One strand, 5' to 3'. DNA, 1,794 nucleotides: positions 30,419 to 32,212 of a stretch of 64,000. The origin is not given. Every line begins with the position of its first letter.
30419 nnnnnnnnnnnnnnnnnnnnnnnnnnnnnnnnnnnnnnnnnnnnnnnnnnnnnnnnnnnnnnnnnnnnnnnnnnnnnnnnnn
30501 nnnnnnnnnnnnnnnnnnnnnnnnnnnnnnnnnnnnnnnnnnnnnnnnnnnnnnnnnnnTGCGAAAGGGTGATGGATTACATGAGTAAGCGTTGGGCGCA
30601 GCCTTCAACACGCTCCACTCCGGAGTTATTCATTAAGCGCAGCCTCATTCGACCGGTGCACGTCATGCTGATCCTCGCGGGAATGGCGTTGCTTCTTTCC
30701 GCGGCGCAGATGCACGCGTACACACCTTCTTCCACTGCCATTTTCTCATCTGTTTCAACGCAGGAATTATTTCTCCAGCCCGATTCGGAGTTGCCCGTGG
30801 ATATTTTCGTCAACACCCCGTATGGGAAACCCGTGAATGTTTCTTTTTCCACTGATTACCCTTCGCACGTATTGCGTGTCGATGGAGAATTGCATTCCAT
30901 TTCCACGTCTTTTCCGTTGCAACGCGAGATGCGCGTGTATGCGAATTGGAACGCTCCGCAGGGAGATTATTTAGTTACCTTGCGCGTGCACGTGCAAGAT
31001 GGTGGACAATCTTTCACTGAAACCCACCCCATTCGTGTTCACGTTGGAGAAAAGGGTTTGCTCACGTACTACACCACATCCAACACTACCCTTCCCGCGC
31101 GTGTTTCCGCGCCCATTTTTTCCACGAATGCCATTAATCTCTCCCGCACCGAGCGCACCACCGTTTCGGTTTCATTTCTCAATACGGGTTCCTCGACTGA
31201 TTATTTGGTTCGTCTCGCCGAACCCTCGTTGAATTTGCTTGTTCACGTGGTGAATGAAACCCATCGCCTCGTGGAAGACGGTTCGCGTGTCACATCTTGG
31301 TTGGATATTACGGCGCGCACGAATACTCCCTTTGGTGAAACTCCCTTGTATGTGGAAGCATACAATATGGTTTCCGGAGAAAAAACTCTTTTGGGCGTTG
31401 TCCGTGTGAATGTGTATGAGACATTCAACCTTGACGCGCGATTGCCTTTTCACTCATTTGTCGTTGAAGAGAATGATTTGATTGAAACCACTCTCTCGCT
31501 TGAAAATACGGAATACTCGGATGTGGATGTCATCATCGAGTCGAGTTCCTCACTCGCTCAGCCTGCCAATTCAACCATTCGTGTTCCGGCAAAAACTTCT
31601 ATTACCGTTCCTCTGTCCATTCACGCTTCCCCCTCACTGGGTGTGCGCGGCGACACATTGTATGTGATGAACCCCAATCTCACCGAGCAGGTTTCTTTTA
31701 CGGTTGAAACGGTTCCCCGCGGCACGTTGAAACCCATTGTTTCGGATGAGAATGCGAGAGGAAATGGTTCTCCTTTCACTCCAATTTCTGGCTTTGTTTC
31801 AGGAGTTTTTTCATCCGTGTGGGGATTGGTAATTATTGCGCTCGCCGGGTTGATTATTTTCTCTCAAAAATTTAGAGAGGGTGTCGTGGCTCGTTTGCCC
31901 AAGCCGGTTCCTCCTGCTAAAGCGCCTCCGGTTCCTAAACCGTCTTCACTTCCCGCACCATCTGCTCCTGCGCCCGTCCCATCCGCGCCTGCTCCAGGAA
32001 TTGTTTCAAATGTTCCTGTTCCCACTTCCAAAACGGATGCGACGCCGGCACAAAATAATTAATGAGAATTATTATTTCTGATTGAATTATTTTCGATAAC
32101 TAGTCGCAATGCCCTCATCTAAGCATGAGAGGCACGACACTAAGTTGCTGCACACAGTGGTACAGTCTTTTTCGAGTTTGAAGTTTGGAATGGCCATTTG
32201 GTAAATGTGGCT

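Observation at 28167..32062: Three-gene operon of signal-peptide plus C-terminal-TM surface proteins (possible adhesive fibre/S-layer module)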

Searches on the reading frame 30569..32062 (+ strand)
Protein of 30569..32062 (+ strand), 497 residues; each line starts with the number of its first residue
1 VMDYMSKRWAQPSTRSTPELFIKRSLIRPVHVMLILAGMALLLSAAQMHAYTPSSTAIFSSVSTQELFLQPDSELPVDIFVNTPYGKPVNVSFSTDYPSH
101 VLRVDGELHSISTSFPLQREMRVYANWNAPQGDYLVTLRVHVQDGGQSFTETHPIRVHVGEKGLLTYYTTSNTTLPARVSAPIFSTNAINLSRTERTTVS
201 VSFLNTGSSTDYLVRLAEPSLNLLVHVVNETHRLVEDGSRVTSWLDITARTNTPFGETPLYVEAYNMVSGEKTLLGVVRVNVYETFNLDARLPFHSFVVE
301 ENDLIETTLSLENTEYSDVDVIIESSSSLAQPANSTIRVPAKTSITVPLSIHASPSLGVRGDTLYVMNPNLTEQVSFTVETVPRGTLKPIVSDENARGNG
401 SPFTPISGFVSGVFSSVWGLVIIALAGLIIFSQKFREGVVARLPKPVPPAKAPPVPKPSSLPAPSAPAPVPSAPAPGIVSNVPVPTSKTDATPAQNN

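Call 3: search_protein_families(library=pfam, proteins=[window:30569-32062:+], max_evalue=1)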
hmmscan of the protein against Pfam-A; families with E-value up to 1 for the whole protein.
window:30569-32062:+ (497 aa): 2 families
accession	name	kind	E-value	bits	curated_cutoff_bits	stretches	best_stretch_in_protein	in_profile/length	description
PF00028.23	Cadherin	-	0.067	14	28.8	1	91-159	33-92/93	Cadherin domain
PF24542.1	Ig_TPPC8_C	-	0.12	12.7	27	0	295-334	14-53/103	TPPC8 C-terminal Ig-like domain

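Call 4: search_protein_families(library=ncbifam, proteins=[window:30569-32062:+], max_evalue=1)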
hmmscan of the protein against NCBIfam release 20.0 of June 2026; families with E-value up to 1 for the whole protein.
window:30569-32062:+ (497 aa): 0 families

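Call 13: find_homologous_proteins(query=window:30569-32062:+, max_evalue=0.001)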
Query window:30569-32062:+ (497 aa): 8 proteins with E <= 0.001 among 8000 candidates.
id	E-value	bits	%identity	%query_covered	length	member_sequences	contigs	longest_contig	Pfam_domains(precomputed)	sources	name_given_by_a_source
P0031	0.0e+0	1073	99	100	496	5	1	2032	-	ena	-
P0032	2.1e-278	942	86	99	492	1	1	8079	-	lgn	-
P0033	1.6e-156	540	55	98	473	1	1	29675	-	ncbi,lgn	-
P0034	1.8e-149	517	55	95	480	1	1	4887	-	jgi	jgi:hypothetical protein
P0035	2.0e-148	513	56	90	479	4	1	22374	-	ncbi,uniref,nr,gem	ncbi:MAG: hypothetical protein FJY86_02145 [Candidatus Diapherotrites archaeon]|uniref:Uncharacteriz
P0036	1.3e-145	504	55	90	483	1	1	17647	-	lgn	-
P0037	4.7e-145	502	52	95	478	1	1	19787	-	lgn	-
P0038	5.7e-144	499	55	88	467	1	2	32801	-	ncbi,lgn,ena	-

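Call 32: search_protein_families(library=pfam, alignment_id=A3, max_evalue=0.1)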
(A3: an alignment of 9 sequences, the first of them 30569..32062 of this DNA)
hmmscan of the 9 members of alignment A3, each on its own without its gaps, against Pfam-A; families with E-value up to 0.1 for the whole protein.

A. member 1, window:30569-32062:+ (497 aa): 1 family
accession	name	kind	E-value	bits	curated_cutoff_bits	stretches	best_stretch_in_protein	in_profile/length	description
PF00028.23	Cadherin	-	0.067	14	28.8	0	91-159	33-92/93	Cadherin domain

B. families by the number of members that match (of 9 scanned): 3 families
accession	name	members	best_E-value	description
PF00028.23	Cadherin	2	0.067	Cadherin domain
PF10633.15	NPCBM_assoc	1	0.0088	NPCBM-associated, NEW3 domain of alpha-galactosidase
PF24542.1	Ig_TPPC8_C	1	0.096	TPPC8 C-terminal Ig-like domain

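Call 47: predict_structure(alignment_id=A3)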
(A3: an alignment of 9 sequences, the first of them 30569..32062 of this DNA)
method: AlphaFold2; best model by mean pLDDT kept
length: 497 residues; sequences in the alignment: 9
mean_pLDDT: 66.6   pTM: 0.32
mean pLDDT of the five models: 66.6, 65.9, 64.3, 62.7, 61.7
residues with pLDDT >= 90: 25; 70-90: 247; 50-70: 88; < 50: 137
segments of 3 or more residues with pLDDT < 50: 1-26, 47-56, 64-71, 163-165, 168-177, 391-416, 446-492, 494-497
pLDDT, mean of each block of 10 residues (from residue 1): 37 38 51 72 54 43 46 65 73 86 78 78 76 80 80 72 47 43 76 83 75 81 81 68 86 82 82 82 78 89 90 83 87 88 90 80 82 84 77 37 36 50 67 58 50 40 36 34 33 37
secondary structure, 60 per line:
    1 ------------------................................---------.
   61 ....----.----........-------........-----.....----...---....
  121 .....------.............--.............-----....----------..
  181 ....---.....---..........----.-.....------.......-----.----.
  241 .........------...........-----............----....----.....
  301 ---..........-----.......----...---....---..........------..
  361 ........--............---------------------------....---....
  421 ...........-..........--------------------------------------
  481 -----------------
elements in order: H19-50 E60-64 E74-81 E89-96 E102-106 E111-113 E117-125 E132-144 E147-159 E165-168 E179-184 E188-192 E196-205 E212-216 E223-229 E240-249 E256-266 E272-283 E288-291 E296-300 E304-313 E319-325 E330-332 E336-339 E343-352 E359-368 E371-382 H410-413 H417-431 H433-442

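Call 73: fold_search(model_id=the predicted structure, library=pdb)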
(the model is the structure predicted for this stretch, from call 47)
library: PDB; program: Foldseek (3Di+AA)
matches with E <= 10: 1968; with E <= 0.001: 472
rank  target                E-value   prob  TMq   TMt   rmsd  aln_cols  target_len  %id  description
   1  7sqc_F0               6.0e-14  1.00  0.24  0.35  23.6       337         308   14  Ciliary C1 central pair apparatus isolated from Chlamydomonas reinhardtii (released 2022-04-13)
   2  7sqc_F1               5.3e-13  1.00  0.24  0.25  23.8       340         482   14  Ciliary C1 central pair apparatus isolated from Chlamydomonas reinhardtii (released 2022-04-13)
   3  7sqc_T3               1.9e-11  1.00  0.21  0.31  22.8       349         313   11  Ciliary C1 central pair apparatus isolated from Chlamydomonas reinhardtii (released 2022-04-13)
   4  9ijj_h                2.2e-11  1.00  0.22  0.09  26.1       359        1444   11  In situ structure of the central apparatus in mouse sperm axoneme. (released 2025-06-04)
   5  7som_D                2.3e-11  1.00  0.20  0.08  23.9       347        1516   10  Ciliary C2 central pair apparatus isolated from Chlamydomonas reinhardtii (released 2022-04-13)
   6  7sqc_2A               2.9e-11  1.00  0.20  0.14  29.3       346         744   12  Ciliary C1 central pair apparatus isolated from Chlamydomonas reinhardtii (released 2022-04-13)
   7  9ijj_C                3.2e-11  1.00  0.19  0.11  54.3       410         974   11  In situ structure of the central apparatus in mouse sperm axoneme. (released 2025-06-04)
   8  7sqc_2B               3.7e-11  1.00  0.20  0.14  28.8       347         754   13  Ciliary C1 central pair apparatus isolated from Chlamydomonas reinhardtii (released 2022-04-13)
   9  7sqc_O0               5.3e-11  1.00  0.21  0.11  35.7       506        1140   11  Ciliary C1 central pair apparatus isolated from Chlamydomonas reinhardtii (released 2022-04-13)
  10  9ijj_E                7.8e-11  1.00  0.20  0.21  20.2       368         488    8  In situ structure of the central apparatus in mouse sperm axoneme. (released 2025-06-04)
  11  9ijj_O                2.1e-10  1.00  0.25  0.11  40.2       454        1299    7  In situ structure of the central apparatus in mouse sperm axoneme. (released 2025-06-04)
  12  9ijj_4J               2.4e-10  1.00  0.21  0.16  23.1       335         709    9  In situ structure of the central apparatus in mouse sperm axoneme. (released 2025-06-04)
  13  9ijj_4I               2.6e-10  1.00  0.20  0.04  23.0       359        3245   10  In situ structure of the central apparatus in mouse sperm axoneme. (released 2025-06-04)
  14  9ijj_4K               3.1e-10  1.00  0.24  0.29  22.4       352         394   10  In situ structure of the central apparatus in mouse sperm axoneme. (released 2025-06-04)
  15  7sqc_T1               3.3e-10  1.00  0.20  0.18  34.5       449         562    9  Ciliary C1 central pair apparatus isolated from Chlamydomonas reinhardtii (released 2022-04-13)
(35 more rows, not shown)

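Call 86: search_solved_structures(query=A3, max_evalue=1)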
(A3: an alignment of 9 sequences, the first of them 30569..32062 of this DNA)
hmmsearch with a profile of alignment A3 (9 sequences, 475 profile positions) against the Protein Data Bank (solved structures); distinct sequences matched with E-value up to 1: 1.
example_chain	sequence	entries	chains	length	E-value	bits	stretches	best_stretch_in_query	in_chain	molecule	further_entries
6igb_A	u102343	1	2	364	0.82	11.5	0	348-412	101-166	Periplasmic gluconolactonase, PpgL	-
